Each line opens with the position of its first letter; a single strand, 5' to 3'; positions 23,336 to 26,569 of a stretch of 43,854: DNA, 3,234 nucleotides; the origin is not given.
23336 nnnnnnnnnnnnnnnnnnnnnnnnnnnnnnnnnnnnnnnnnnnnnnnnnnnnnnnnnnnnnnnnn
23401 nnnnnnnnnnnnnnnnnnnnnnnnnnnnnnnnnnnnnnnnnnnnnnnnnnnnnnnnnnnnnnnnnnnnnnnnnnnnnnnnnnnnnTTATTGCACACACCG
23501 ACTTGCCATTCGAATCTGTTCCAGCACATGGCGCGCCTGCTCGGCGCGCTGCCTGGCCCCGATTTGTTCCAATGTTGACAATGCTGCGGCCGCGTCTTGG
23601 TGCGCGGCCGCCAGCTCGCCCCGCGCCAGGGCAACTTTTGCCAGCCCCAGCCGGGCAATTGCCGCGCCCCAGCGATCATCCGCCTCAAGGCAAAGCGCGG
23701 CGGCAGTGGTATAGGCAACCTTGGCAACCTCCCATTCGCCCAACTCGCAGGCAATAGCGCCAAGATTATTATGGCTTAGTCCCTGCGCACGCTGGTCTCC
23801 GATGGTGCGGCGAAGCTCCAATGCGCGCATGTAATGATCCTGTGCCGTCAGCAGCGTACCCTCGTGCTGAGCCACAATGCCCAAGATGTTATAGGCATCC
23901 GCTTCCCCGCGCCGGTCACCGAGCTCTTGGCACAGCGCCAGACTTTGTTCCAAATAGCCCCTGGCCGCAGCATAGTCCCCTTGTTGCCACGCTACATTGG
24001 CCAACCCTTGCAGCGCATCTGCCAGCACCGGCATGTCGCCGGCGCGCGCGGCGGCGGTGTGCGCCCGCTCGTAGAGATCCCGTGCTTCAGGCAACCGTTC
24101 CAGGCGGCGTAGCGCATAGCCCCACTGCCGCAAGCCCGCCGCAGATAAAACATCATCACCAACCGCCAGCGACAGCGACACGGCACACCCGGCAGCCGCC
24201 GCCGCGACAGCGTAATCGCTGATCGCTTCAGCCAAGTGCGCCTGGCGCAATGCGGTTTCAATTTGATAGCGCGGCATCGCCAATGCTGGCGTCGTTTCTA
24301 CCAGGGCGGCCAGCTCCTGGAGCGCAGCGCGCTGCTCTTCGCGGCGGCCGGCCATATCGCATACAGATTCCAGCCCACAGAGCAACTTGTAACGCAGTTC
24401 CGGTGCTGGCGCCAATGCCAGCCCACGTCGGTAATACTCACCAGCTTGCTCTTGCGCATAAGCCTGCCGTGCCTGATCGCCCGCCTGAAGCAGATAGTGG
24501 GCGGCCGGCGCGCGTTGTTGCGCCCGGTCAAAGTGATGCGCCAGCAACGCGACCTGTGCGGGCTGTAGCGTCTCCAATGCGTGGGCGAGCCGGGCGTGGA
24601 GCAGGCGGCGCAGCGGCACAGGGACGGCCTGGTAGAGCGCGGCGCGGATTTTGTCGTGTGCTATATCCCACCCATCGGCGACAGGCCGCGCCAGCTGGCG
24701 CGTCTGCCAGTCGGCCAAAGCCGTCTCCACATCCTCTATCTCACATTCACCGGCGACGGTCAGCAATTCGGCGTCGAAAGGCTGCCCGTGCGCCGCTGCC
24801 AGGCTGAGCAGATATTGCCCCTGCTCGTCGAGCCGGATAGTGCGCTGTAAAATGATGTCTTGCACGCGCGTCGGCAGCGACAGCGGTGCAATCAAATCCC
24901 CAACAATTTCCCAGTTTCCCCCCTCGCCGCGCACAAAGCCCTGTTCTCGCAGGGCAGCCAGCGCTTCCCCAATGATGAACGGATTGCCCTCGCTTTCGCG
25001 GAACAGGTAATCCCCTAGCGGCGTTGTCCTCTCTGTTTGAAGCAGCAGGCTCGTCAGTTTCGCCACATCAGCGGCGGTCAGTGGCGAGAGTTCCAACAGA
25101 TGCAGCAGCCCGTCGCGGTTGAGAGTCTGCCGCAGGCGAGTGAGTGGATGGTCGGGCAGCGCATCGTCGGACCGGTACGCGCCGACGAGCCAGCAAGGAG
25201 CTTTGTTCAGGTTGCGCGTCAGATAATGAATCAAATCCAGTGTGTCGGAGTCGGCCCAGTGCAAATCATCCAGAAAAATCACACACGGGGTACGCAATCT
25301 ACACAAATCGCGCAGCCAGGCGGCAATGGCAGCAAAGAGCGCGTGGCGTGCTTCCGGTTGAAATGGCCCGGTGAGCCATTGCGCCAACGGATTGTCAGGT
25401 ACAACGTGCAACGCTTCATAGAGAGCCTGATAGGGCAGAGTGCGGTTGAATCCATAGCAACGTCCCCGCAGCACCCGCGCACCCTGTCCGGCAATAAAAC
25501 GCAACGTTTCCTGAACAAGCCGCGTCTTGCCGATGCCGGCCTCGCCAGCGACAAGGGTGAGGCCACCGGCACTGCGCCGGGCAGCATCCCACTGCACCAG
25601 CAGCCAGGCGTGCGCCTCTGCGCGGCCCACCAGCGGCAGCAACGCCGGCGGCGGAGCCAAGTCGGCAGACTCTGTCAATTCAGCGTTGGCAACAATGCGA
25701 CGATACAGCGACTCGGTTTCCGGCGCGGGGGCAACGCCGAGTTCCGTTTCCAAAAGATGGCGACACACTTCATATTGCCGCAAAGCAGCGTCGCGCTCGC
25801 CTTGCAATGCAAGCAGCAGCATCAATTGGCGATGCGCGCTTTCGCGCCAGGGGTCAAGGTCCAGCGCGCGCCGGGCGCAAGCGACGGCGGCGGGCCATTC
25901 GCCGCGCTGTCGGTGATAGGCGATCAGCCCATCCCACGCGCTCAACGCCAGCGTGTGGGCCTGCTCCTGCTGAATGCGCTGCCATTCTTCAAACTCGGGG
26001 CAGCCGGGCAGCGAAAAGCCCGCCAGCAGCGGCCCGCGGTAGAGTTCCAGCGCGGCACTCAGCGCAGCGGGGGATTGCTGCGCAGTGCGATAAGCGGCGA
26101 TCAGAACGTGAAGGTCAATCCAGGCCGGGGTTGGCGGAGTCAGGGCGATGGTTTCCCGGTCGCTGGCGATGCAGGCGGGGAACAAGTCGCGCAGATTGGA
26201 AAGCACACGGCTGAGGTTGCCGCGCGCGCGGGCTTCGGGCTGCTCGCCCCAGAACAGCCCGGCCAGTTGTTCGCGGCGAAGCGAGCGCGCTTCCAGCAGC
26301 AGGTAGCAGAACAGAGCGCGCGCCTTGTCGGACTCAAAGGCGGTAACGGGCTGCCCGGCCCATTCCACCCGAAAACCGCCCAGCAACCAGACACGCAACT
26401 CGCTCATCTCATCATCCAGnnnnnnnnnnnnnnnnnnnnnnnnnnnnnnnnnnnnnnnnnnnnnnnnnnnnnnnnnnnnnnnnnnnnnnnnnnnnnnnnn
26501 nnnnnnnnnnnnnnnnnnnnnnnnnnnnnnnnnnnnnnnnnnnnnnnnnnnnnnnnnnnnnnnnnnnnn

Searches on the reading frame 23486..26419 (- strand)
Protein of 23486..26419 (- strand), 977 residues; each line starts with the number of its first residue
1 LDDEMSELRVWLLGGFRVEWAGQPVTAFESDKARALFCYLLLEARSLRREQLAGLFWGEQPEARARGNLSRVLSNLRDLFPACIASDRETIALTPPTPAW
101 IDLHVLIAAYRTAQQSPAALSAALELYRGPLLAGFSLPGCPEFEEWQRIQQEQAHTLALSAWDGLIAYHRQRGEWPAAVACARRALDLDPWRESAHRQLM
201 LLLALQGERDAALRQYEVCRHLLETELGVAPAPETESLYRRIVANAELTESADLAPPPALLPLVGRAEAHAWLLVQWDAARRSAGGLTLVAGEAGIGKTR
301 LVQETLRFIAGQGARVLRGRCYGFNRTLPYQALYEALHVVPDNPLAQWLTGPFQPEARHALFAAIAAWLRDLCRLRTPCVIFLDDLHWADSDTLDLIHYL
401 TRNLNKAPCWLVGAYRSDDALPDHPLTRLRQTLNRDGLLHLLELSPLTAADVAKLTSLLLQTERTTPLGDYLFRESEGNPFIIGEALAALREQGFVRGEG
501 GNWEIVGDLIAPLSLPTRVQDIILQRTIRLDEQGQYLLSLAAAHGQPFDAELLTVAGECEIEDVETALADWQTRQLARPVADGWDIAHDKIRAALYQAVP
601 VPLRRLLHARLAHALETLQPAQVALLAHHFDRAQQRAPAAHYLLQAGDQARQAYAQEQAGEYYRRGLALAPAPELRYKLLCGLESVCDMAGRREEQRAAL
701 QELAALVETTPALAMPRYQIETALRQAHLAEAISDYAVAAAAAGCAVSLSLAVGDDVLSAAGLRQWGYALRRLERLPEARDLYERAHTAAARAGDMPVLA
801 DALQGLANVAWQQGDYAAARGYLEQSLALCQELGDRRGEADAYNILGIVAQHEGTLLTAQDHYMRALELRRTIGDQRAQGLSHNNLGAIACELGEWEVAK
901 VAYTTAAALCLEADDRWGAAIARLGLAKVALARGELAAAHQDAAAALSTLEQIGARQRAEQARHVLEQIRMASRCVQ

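Call 14: search_protein_families(library=pfam, proteins=[window:23486-26419:-], max_evalue=0.001)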
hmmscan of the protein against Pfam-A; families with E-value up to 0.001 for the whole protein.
window:23486-26419:- (977 aa): 9 families
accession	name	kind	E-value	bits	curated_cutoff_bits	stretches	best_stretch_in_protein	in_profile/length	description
PF03704.23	BTAD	-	1e-23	84.8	22.1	1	111-242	20-145/146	Bacterial transcriptional activator domain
PF13191.12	AAA_16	-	5.8e-23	82.7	32.6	1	262-411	1-166/167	AAA ATPase domain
PF13424.12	TPR_12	-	1.1e-15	58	30.1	1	760-832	3-77/77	Tetratricopeptide repeat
PF00515.34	TPR_1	-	9.2e-09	35.2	27.8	0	800-831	1-32/34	Tetratricopeptide repeat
PF07719.23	TPR_2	-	1.2e-08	34.9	27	0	800-831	1-32/34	Tetratricopeptide repeat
PF13401.12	AAA_22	-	3.8e-08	34.1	27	1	283-416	3-125/130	AAA domain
PF13374.12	TPR_10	-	5e-07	30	27.5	1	800-833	2-35/42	Tetratricopeptide repeat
PF13181.12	TPR_8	-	5.8e-05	23.4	25.7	0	800-830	1-31/34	Tetratricopeptide repeat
PF13176.12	TPR_7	-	0.00014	22.1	27.9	0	802-836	1-35/36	Tetratricopeptide repeat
